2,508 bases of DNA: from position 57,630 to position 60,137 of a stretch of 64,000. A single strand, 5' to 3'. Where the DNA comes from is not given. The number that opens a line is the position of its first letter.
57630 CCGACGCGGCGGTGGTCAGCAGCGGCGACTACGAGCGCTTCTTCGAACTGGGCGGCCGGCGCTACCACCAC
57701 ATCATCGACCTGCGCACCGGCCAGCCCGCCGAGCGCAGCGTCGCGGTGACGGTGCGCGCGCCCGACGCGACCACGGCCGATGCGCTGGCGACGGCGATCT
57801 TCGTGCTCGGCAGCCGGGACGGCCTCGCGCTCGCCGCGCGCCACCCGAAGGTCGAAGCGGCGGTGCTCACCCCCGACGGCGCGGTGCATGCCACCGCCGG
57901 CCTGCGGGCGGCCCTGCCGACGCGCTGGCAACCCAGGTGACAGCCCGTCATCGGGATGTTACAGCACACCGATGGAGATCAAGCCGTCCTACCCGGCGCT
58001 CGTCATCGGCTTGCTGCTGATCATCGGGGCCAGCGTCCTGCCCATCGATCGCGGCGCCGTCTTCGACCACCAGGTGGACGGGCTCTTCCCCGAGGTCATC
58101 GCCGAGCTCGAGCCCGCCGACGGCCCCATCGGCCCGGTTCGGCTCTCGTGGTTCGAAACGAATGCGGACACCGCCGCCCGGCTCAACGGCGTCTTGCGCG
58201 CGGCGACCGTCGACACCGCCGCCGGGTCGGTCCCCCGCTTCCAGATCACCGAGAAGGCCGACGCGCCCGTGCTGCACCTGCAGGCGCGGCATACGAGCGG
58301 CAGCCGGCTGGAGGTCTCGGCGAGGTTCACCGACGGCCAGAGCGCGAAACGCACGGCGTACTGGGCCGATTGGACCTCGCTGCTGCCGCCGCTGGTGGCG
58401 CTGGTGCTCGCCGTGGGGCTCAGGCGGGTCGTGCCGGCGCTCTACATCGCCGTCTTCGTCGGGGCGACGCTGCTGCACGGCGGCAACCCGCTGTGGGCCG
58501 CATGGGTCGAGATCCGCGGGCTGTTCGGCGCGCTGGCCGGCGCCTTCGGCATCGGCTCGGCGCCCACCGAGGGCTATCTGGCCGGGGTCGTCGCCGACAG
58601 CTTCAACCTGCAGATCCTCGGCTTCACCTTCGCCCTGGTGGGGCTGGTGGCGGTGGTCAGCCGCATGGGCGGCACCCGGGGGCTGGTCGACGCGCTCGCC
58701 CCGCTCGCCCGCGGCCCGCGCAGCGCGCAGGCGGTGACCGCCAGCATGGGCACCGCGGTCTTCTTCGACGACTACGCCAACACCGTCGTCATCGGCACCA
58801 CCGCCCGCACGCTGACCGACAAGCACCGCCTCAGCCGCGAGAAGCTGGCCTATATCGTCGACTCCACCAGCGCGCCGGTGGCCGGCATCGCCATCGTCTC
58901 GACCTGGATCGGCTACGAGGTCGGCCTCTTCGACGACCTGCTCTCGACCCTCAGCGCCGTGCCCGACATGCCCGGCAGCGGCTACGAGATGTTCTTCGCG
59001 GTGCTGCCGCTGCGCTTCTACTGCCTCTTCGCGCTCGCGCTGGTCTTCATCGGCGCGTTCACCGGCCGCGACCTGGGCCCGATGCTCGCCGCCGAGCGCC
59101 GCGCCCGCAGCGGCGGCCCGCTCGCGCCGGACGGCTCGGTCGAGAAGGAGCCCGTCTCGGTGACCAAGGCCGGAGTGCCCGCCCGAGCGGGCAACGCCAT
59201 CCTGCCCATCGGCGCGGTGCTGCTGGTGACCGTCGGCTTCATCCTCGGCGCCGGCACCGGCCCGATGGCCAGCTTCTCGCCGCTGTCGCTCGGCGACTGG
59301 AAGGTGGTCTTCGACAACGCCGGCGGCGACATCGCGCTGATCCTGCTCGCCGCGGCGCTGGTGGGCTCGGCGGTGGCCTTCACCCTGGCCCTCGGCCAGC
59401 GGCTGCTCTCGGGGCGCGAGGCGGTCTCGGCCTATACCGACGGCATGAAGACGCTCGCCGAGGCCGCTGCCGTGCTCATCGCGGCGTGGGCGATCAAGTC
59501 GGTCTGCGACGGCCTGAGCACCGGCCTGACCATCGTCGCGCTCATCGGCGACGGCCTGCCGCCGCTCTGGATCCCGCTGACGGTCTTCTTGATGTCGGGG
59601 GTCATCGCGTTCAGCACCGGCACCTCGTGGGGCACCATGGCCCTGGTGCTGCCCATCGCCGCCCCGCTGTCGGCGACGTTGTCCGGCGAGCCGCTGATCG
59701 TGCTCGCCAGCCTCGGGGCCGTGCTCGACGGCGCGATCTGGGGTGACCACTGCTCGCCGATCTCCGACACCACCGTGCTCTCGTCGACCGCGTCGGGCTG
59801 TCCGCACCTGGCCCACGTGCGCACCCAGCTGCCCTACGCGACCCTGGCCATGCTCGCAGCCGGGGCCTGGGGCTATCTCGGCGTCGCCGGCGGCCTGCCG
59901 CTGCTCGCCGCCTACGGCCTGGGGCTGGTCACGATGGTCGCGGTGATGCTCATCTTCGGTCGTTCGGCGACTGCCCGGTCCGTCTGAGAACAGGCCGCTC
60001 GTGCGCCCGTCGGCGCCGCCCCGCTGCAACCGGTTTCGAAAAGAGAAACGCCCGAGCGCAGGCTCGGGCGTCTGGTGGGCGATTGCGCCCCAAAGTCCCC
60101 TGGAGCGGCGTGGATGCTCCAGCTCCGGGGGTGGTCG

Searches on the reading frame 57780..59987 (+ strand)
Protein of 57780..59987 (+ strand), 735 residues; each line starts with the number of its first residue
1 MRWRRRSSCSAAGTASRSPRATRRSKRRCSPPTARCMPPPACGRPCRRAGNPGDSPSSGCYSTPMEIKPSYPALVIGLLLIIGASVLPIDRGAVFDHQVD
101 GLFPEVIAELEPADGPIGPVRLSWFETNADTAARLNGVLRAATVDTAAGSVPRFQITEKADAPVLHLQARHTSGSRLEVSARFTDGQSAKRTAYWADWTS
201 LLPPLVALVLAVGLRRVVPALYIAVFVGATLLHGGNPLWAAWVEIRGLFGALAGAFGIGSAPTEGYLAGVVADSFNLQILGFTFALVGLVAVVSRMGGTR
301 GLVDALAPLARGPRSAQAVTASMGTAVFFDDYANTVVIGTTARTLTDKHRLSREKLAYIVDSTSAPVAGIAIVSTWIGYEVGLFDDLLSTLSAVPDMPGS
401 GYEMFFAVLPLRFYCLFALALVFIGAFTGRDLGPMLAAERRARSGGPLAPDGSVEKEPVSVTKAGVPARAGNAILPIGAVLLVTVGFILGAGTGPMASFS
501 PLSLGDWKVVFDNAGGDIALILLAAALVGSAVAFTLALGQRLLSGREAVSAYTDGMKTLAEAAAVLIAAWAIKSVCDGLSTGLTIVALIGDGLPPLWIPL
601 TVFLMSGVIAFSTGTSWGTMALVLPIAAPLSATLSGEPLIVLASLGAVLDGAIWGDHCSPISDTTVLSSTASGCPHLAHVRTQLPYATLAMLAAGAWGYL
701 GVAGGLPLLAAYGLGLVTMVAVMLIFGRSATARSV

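Call 10: search_protein_families(library=pfam, proteins=[window:57780-59987:+])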
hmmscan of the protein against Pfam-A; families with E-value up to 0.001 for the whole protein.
window:57780-59987:+ (735 aa): 2 families
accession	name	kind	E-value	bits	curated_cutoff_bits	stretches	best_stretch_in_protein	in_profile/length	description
PF03553.21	Na_H_antiporter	-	1.4e-46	159.6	23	1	373-692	7-292/303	Na+/H+ antiporter family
PF03606.21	DcuC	-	0.00017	20.7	23.1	1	515-638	275-399/461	C4-dicarboxylate anaerobic carrier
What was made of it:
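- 57780..59987 (+): Gene for a Na+/H+ antiporter-family protein, convergent with the sRNA gene. It is a frequent but not obligatory neighbour. Pfam Na_H_antiporter (call 10).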

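Call 72: search_protein_families(library=ncbifam, proteins=[window:57780-59987:+], max_evalue=0.00001)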
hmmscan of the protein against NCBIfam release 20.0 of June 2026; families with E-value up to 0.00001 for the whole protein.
window:57780-59987:+ (735 aa): 3 families
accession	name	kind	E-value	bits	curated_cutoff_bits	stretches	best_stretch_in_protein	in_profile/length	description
NF000013.1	tet_NaH_anti_35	exception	3.6e-42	144.9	750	1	400-703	31-334/369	tetracycline efflux Na+/H+ antiporter family transporter Tet(35)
TIGR00931.1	antiport_nhaC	equivalog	7.9e-10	38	370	1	538-689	44-192/454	Na+/H+ antiporter NhaC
NF052307.1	ArgOrthExpArcD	equivalog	1.1e-09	37.6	650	1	594-690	118-210/469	arginine/ornithine antiporter ArcD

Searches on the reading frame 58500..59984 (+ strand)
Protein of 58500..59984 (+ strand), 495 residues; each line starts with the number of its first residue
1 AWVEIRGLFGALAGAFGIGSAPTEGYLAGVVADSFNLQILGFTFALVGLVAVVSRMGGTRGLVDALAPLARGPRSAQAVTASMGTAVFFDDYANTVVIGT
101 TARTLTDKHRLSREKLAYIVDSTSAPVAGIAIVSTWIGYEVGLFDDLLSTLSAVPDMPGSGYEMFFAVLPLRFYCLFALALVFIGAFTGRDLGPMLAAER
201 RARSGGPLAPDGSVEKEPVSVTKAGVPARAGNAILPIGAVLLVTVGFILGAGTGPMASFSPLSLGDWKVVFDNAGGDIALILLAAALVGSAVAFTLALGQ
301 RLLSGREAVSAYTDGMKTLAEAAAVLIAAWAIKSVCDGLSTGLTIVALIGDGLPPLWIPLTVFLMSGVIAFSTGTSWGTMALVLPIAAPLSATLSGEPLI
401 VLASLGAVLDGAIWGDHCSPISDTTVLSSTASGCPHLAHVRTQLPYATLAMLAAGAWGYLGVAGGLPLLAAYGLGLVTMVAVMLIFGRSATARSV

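Call 13: find_related_loci(query=window:58500-59984:+, collection=genome_contigs, flank=6000)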
Query window:58500-59984:+ (495 aa) in genome_contigs; peptide patterns used: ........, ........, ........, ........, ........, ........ (x = any residue, [..] = any of these).
600 stretches matched a pattern (row limit reached: there are more); 571 encode a relative of the query (tblastn E <= 1e-3); the best 80 are kept; 80 distinct loci.
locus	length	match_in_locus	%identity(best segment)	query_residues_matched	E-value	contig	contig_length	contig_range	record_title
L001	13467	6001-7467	83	2-490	0e+0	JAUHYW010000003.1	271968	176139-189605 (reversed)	MAG: bacterium isolate 3_bin.88 NODE_86_length_271968_cov_3.153042, whole genome shotgun sequence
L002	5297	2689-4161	67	2-492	0e+0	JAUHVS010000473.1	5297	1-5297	MAG: bacterium isolate 1_bin.25 NODE_6542_length_5297_cov_1.036750, whole genome shotgun sequence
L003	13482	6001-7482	64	2-494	0e+0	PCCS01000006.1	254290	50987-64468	MAG: Myxococcales bacterium isolate NP1036 36492, whole genome shotgun sequence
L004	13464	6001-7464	61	2-488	0e+0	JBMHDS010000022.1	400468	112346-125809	MAG: Bradymonadia bacterium isolate xHP1_bin.495 c_000000000022, whole genome shotgun sequence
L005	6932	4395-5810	61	26-490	0e+0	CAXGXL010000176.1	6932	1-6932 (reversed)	MAG TPA_asm: uncultured bacterium isolate ERR594338_concoct_180 genome assembly, contig: ERZ11848501.16756, whole genome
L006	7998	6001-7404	61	25-489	9e-177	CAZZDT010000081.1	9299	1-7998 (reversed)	MAG TPA_asm: uncultured Bdellovibrionales bacterium isolate binchicken_co76_449 genome assembly, contig: NODE_9458_lengt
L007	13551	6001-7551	46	12-494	3e-130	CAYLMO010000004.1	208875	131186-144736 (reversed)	MAG TPA_asm: uncultured Bradymonadales bacterium isolate SRP321284_co1_300 genome assembly, contig: NODE_51_length_20887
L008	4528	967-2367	47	26-489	2e-128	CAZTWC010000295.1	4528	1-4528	MAG TPA_asm: uncultured Myxococcia bacterium isolate SRP200020_co3_330 genome assembly, contig: NODE_27024_length_4528_c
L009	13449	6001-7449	49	26-490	3e-125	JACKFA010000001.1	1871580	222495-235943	MAG: Deltaproteobacteria bacterium isolate HK-STAS-MYXO-48 HK-STAS-MYXO-48_1, whole genome shotgun sequence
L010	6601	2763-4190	48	26-488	9e-120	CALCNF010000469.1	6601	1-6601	MAG TPA_asm: uncultured proteobacterium isolate ERR599101_bin.47_CONCOCT_v1.1_MAG genome assembly, contig: ERZ841449.626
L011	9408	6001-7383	47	34-492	3e-113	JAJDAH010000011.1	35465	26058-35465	MAG: Polyangiaceae bacterium isolate OFTM3 OFTM3_10, whole genome shotgun sequence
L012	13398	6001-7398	46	33-489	1e-112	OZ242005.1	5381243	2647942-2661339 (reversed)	MAG: Candidatus Latescibacterota bacterium isolate 4361563e-baaa-404a-b280-629f4181b36f genome assembly, chromosome: 1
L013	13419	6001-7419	44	24-489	1e-112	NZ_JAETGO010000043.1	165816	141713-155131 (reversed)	Sporosalibacterium faouarense strain SOL3f37 598, whole genome shotgun sequence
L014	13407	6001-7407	47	33-492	1e-112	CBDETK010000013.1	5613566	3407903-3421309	MAG: Candidatus Latescibacterota bacterium isolate f082a9f0-9724-465d-94e5-cd8c9e52f731 genome assembly, contig: contig_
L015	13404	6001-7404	42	24-495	3e-112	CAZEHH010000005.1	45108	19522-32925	MAG TPA_asm: uncultured Peptostreptococcaceae bacterium isolate binchicken_co42_314 genome assembly, contig: NODE_633_le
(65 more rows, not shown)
